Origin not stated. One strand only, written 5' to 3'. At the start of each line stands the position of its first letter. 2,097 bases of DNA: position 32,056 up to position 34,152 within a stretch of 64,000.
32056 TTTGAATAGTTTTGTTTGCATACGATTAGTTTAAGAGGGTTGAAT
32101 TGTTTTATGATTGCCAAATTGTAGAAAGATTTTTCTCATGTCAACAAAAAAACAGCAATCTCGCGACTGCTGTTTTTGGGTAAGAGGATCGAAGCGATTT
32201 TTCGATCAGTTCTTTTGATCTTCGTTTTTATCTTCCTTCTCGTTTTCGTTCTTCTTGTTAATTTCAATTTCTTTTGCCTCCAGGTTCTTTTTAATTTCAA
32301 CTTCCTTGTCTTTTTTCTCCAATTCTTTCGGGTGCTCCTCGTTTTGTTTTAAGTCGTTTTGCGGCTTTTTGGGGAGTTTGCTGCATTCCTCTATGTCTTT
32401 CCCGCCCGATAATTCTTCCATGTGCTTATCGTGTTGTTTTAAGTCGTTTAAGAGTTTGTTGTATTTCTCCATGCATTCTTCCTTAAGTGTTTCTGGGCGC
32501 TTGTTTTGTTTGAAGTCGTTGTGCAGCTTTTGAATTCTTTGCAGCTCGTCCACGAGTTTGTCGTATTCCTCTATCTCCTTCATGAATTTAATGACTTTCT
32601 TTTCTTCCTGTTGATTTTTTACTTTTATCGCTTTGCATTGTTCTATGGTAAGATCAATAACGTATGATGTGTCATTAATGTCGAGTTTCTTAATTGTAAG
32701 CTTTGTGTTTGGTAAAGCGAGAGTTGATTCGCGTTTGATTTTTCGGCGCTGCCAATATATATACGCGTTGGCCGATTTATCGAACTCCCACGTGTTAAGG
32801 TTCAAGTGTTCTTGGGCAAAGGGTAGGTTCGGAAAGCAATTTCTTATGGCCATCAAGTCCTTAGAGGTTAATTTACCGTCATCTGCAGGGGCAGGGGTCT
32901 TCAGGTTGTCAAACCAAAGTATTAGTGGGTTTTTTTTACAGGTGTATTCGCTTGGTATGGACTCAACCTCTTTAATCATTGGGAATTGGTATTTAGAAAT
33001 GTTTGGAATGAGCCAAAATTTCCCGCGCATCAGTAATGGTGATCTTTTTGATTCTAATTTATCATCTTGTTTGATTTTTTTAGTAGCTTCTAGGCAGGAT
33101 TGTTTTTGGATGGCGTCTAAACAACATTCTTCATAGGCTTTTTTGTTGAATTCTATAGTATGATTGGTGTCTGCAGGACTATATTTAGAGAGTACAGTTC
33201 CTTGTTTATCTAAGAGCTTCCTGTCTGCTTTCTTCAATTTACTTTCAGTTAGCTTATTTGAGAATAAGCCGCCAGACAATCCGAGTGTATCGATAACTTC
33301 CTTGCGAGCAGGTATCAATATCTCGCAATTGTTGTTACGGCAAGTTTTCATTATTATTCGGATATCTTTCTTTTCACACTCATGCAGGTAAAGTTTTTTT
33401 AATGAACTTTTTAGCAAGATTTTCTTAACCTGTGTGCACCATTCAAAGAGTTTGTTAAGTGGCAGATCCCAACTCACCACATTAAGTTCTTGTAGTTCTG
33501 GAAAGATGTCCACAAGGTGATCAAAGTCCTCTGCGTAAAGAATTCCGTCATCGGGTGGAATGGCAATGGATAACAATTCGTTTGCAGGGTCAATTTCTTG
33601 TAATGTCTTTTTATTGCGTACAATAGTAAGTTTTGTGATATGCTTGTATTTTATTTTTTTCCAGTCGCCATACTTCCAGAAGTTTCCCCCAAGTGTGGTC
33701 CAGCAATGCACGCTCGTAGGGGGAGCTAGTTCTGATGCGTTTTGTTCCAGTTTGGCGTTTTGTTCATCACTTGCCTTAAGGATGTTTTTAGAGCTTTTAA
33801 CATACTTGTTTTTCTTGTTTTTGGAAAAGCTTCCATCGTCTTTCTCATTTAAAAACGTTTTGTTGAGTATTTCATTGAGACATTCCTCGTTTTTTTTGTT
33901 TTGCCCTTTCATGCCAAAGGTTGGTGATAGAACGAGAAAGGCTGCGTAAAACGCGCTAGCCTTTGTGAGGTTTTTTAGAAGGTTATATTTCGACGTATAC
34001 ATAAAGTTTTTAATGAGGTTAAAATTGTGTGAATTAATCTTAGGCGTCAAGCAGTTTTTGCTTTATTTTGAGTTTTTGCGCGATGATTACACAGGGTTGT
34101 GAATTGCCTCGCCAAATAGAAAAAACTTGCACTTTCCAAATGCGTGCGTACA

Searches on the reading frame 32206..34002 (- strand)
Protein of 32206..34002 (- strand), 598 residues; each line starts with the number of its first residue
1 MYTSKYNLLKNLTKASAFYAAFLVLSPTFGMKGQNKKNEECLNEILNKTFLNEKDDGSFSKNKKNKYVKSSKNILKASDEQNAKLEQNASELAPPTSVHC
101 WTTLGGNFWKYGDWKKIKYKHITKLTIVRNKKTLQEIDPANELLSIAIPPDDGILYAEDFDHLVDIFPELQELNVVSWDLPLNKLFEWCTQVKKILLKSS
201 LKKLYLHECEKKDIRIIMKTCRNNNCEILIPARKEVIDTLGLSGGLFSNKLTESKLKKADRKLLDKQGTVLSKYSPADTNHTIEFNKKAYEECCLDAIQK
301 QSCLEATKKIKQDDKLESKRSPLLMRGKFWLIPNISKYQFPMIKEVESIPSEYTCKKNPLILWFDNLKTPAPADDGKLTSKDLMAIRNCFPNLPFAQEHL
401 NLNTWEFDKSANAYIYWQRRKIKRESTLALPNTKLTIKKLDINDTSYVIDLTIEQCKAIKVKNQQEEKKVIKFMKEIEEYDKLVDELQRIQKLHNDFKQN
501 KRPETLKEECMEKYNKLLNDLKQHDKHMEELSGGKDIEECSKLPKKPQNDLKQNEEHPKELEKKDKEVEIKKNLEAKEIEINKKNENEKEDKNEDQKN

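Call 8: search_protein_families(library=pfam, proteins=[window:32206-34002:-], max_evalue=0.1)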
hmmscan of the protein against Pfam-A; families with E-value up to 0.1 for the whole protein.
window:32206-34002:- (598 aa): 2 families
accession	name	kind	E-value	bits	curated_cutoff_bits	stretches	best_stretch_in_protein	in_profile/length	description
PF14216.11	DUF4326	-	0.0053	17.8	25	1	488-540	16-68/82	Domain of unknown function (DUF4326)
PF18824.6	LPD11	-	0.042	14.4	27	0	485-516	36-67/69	Large polyvalent protein-associated domain 11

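Call 41: list_cluster_members(proteins=[P0008, window:32206-34002:-, window:20722-21804:-, window:31066-32076:-, window:21811-22488:-, window:3044-4501:+, window:45586-46677:+])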
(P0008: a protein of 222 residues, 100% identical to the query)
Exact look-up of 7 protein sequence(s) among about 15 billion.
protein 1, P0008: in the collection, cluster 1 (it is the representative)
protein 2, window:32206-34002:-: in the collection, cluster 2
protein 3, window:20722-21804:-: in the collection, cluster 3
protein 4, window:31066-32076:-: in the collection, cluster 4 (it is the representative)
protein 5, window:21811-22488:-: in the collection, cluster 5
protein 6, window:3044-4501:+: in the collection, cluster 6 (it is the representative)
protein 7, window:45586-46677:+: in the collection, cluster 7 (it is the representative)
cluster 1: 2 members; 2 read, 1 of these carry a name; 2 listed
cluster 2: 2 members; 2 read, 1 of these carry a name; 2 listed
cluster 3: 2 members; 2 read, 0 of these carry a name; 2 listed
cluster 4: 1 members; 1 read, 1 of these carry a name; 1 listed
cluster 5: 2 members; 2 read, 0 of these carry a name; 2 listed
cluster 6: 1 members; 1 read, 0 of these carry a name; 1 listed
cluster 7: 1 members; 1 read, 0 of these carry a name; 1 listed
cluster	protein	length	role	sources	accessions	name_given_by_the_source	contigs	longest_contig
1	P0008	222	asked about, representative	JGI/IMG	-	hypothetical protein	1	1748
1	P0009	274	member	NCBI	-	-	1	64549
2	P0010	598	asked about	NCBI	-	-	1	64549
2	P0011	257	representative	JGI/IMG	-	hypothetical protein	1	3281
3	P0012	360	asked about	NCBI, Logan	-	-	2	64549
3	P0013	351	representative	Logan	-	-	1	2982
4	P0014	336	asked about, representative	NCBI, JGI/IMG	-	hypothetical protein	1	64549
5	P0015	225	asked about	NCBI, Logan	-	-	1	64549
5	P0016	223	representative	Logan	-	-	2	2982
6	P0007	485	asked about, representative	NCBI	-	-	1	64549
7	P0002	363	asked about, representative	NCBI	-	-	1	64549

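Call 85: search_protein_families(library=ncbifam, proteins=[window:32206-34002:-], max_evalue=1)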
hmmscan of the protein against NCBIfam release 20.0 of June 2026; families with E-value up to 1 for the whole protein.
window:32206-34002:- (598 aa): 0 families
